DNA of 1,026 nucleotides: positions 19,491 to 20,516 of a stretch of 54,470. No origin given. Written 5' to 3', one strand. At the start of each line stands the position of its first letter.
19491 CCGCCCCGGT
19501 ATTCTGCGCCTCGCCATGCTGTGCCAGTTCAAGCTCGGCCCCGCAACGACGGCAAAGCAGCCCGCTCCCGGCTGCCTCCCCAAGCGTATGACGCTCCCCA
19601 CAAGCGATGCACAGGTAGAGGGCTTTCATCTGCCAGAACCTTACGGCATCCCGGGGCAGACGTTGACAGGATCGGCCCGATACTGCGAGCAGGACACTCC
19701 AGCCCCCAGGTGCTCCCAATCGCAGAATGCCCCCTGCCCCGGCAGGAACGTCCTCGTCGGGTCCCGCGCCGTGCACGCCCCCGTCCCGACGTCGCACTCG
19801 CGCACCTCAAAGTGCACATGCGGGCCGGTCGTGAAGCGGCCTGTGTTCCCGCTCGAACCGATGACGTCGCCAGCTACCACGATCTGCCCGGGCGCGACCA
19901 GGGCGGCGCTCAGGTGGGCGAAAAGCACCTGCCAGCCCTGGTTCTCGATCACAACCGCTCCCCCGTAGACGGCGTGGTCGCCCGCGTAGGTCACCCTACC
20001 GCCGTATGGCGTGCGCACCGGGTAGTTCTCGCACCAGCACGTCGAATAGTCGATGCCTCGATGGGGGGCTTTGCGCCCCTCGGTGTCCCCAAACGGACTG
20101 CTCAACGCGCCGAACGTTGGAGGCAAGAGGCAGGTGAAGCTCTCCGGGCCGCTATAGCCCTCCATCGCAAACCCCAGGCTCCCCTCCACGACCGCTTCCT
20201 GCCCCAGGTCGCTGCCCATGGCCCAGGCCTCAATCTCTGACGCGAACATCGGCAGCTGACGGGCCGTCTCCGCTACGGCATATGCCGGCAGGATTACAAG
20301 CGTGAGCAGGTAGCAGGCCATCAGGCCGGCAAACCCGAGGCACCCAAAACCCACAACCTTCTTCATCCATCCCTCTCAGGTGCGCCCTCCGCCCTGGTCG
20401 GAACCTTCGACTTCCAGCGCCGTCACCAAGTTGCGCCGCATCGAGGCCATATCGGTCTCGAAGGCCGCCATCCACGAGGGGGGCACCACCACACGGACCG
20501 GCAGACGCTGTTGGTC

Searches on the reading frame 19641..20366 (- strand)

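Call 8: search_protein_families(library=pfam, proteins=[window:19641-20366:-], max_evalue=0.01)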
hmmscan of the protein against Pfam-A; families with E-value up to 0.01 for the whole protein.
window:19641-20366:- (241 aa): 1 family
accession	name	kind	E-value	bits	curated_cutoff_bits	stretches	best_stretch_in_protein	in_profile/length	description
PF01551.29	Peptidase_M23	-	8e-22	77.7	28.7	1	101-190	2-89/96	Peptidase family M23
